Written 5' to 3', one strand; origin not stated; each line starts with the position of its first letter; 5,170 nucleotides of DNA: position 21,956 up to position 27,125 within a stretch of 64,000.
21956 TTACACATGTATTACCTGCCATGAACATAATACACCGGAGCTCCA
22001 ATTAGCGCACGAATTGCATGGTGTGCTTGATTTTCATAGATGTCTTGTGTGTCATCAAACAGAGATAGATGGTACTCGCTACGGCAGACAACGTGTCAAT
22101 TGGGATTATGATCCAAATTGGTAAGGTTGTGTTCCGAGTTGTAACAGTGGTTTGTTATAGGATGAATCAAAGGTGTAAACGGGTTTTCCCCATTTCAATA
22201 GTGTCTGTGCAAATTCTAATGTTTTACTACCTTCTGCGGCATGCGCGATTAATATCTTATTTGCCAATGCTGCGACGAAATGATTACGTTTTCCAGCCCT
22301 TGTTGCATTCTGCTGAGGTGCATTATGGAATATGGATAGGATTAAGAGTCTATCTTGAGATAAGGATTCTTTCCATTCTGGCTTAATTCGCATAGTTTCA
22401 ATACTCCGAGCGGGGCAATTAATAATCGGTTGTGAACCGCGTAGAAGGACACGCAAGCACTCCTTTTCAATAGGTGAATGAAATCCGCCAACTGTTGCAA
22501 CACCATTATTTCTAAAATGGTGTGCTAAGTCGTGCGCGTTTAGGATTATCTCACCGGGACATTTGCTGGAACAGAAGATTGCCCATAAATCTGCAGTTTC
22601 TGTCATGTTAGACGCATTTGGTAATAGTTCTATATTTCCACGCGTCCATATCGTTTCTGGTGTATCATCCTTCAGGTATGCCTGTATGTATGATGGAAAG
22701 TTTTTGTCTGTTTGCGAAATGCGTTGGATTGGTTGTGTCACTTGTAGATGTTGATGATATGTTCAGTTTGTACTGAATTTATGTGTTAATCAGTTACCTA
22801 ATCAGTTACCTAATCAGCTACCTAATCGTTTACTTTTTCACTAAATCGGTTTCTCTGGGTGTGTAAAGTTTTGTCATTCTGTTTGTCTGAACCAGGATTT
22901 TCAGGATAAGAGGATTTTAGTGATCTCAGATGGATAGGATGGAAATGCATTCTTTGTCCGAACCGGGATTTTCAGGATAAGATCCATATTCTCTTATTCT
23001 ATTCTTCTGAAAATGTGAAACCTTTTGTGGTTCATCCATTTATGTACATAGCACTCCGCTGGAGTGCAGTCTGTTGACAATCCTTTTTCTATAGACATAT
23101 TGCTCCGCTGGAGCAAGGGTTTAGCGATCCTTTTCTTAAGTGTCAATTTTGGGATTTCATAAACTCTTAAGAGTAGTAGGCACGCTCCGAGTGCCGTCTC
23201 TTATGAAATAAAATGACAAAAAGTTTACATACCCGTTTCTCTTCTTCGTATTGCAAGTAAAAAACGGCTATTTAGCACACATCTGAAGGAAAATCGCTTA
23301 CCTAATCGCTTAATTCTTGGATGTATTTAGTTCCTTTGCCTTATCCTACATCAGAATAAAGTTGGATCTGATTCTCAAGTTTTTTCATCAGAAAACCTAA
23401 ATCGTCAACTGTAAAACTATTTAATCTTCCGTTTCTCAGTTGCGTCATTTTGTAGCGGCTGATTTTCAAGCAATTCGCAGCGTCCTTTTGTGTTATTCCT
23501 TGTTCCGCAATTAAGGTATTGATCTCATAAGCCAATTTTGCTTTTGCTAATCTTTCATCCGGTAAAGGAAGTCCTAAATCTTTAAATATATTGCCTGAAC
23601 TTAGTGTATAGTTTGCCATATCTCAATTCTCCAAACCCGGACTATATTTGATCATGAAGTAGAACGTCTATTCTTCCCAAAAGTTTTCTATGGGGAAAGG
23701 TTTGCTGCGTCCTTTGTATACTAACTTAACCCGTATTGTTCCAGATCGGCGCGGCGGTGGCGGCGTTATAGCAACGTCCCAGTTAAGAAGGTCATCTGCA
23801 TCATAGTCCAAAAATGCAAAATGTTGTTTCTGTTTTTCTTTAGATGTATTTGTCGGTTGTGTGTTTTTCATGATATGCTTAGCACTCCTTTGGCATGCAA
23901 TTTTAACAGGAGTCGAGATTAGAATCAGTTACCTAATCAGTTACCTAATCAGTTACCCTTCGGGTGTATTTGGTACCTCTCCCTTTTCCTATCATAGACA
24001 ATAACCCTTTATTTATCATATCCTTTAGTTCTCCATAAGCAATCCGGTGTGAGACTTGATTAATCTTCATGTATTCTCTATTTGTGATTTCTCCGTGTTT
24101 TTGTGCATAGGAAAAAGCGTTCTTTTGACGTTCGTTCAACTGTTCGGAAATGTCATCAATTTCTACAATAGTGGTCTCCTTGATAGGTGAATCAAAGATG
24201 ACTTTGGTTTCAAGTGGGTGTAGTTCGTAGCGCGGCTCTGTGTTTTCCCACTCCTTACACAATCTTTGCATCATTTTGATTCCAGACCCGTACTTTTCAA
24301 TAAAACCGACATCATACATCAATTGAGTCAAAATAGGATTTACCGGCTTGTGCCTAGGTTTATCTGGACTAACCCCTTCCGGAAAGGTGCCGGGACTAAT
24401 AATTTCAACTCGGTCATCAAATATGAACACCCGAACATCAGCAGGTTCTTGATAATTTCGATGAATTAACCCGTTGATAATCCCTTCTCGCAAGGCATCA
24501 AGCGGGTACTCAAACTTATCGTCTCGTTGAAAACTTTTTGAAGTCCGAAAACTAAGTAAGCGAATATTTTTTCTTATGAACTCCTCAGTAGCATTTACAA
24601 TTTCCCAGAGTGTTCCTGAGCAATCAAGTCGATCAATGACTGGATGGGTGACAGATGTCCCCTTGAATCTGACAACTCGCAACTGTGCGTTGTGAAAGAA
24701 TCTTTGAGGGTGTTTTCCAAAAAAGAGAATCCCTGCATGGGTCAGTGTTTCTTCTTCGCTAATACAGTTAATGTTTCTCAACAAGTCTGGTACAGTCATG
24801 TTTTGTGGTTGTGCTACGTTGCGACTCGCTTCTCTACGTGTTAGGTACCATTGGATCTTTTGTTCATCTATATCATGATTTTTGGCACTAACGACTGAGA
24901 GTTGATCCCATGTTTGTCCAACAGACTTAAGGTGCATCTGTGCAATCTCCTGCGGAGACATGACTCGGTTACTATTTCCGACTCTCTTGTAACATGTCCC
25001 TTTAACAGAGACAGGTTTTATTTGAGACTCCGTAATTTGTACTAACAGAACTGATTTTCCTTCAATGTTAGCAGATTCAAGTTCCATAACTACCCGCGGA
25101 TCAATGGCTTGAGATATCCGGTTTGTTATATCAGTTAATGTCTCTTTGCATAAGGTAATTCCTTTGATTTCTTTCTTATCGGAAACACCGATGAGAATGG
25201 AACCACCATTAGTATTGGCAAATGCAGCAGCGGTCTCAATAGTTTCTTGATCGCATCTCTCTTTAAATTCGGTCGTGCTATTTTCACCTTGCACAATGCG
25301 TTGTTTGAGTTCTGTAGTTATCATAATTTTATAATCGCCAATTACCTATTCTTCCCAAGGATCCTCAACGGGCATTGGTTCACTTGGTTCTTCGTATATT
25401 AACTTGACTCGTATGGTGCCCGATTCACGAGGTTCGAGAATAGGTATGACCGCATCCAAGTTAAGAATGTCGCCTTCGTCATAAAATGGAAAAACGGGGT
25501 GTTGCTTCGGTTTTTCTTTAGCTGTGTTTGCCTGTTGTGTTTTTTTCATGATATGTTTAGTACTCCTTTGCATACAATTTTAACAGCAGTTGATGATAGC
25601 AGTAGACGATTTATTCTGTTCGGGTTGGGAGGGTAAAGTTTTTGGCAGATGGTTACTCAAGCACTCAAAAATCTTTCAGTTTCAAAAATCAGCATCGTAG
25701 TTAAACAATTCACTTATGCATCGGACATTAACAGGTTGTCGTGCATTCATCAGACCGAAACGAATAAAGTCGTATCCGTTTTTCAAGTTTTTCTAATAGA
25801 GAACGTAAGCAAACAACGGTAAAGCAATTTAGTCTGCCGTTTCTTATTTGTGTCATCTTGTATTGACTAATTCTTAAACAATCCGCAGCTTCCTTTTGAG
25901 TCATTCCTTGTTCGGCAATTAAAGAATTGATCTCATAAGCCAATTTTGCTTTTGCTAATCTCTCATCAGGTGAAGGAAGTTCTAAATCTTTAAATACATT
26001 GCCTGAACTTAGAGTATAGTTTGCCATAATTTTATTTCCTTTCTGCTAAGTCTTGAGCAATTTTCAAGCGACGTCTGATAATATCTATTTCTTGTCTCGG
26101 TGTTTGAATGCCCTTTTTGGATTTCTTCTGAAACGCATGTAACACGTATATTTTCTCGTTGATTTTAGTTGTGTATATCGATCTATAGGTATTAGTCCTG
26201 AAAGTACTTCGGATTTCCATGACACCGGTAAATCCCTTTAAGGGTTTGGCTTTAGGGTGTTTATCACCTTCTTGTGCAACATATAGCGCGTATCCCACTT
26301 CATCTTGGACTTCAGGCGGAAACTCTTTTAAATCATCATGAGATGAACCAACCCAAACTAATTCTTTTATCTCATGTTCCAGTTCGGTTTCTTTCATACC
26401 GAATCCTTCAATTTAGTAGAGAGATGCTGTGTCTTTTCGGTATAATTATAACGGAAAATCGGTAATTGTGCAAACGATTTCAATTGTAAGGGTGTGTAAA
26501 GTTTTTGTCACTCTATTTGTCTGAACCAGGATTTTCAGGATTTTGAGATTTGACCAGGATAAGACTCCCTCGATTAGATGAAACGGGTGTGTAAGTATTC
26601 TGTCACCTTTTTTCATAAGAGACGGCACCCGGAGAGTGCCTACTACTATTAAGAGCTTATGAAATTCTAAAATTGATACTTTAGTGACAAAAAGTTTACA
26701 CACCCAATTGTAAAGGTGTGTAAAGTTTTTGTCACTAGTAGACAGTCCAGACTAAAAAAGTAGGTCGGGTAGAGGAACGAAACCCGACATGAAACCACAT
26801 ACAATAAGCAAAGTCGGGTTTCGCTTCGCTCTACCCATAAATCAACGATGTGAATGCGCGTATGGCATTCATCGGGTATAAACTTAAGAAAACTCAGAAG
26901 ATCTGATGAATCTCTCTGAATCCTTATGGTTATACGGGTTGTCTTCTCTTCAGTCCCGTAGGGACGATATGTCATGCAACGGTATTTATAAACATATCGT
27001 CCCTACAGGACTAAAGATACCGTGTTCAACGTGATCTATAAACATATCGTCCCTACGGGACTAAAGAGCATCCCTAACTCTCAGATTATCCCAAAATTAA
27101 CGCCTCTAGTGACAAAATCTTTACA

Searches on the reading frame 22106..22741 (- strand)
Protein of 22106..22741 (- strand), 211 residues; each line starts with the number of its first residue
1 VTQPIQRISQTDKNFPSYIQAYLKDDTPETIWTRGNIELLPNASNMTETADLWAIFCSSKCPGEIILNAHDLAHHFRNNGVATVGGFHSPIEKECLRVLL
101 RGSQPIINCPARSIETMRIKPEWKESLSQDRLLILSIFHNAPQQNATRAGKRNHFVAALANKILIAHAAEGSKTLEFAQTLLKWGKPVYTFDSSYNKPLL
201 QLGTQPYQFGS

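Call 26: search_protein_families(library=pfam, proteins=[window:22106-22741:-], max_evalue=0.01)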
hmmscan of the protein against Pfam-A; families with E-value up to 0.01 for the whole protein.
window:22106-22741:- (211 aa): 1 family
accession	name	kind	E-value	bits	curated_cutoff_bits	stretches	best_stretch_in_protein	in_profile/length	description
PF02481.21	DNA_processg_A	-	5.9e-14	52.2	29.6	1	5-198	7-194/212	DNA recombination-mediator protein A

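Call 28: search_protein_families(library=padloc, proteins=[window:22106-22741:-], max_evalue=0.01)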
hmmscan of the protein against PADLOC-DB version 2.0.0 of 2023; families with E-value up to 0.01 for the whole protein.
window:22106-22741:- (211 aa): 2 families
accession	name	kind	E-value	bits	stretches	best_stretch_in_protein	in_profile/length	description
PDLC03927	PsyrA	-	4.4e-18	63.6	1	7-191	96-273/398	-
PDLC03961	ShosA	-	1.4e-05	22.5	1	5-202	79-270/303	-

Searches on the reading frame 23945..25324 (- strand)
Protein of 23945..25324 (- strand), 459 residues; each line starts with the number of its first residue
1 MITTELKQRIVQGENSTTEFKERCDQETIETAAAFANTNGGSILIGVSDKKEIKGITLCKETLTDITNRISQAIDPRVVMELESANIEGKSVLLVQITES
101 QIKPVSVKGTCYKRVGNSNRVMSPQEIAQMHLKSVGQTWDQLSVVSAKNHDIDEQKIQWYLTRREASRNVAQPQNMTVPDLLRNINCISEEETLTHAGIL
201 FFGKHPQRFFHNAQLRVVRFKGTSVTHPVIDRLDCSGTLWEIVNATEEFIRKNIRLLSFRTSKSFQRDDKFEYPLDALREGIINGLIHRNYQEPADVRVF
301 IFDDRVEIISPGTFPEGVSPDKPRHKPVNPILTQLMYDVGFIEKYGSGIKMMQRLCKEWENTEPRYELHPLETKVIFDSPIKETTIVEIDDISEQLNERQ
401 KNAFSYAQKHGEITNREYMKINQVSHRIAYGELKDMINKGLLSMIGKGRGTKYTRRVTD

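Call 3: search_protein_families(library=pfam, proteins=[window:23945-25324:-], max_evalue=0.01)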
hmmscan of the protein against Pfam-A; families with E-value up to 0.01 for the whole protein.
window:23945-25324:- (459 aa): 3 families
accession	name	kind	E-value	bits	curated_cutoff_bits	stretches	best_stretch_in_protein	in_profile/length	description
PF04326.19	SLFN_AlbA_2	-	6.3e-25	88.4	25.3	1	14-122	1-117/118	Schlafen, AlbA_2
PF13749.12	HATPase_c_4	-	4e-19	68.9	26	1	296-377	3-89/89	Putative ATP-dependent DNA helicase recG C-terminal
PF22168.2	DIP2311-like_C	-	0.00073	20.2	27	1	398-454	5-61/63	Transcriptional regulator DIP2311-like, C-terminal domain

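Call 4: search_protein_families(library=padloc, proteins=[window:23945-25324:-], max_evalue=0.01)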
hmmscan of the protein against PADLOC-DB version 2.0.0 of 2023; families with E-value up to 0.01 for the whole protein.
window:23945-25324:- (459 aa): 3 families
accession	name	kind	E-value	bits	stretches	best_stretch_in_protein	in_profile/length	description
PDLC02394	pAgo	-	4.4e-27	92.2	1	17-422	47-480/1121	-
PDLC02402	Aga_SIR2-PNTD1-PNTD2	-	1.9e-17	60.7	1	126-356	297-539/876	Class I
PDLC02418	Aga_SIR2-Kinase-PNTD1-PNTD2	-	1.6e-11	41.1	1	151-355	182-416/756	Class I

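Call 5: search_protein_families(library=ncbifam, proteins=[window:23945-25324:-], max_evalue=0.01)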
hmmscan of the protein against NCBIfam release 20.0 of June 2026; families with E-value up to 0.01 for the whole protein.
window:23945-25324:- (459 aa): 0 families

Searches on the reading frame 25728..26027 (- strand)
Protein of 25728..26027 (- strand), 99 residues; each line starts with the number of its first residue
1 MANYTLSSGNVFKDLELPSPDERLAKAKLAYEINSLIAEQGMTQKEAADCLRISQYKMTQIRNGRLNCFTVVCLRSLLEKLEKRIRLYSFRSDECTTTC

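Call 3: search_protein_families(library=pfam, proteins=[window:25728-26027:-], max_evalue=0.01)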
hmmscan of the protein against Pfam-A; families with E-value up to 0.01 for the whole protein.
window:25728-26027:- (99 aa): 1 family
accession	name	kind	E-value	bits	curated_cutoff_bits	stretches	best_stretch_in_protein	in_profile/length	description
PF13744.12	HTH_37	-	2.6e-14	53.2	27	1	11-86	1-76/80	Helix-turn-helix domain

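Call 4: search_protein_families(library=padloc, proteins=[window:25728-26027:-], max_evalue=0.01)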
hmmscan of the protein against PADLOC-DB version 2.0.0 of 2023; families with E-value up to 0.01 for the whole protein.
window:25728-26027:- (99 aa): 2 families
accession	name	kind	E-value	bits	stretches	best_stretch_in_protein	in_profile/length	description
PDLC04775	PDC-M69A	-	0.00063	18.2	1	31-65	10-44/113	-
PDLC04760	PDC-M64C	-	0.00086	17.6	1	27-85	25-82/93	-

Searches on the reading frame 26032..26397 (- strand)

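Call 3: search_protein_families(library=pfam, proteins=[window:26032-26397:-], max_evalue=0.01)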
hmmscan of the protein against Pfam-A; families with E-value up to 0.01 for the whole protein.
window:26032-26397:- (121 aa): 1 family
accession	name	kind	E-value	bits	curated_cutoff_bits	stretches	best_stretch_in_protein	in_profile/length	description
PF05973.20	Gp49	-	1.3e-23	83.3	23.9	1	21-112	1-90/90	Phage derived protein Gp49-like (DUF891)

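Call 4: search_protein_families(library=padloc, proteins=[window:26032-26397:-], max_evalue=0.01)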
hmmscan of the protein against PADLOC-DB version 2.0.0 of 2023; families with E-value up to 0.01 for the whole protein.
window:26032-26397:- (121 aa): 1 family
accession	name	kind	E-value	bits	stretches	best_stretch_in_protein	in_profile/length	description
PDLC03886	NsnC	-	0.0082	13.5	1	56-104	234-279/293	-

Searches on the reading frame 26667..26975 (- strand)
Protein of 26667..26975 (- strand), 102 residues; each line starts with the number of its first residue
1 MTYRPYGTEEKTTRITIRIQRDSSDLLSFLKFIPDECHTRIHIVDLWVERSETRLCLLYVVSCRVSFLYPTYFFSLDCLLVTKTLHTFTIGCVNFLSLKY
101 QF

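Call 5: search_protein_families(library=ncbifam, proteins=[window:26667-26975:-], max_evalue=0.01)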
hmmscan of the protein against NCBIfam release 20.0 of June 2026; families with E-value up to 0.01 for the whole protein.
window:26667-26975:- (102 aa): 0 families

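Call 89: search_protein_families(library=pfam, proteins=[window:26667-26975:-], max_evalue=0.001)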
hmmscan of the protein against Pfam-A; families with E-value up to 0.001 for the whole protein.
window:26667-26975:- (102 aa): 0 families
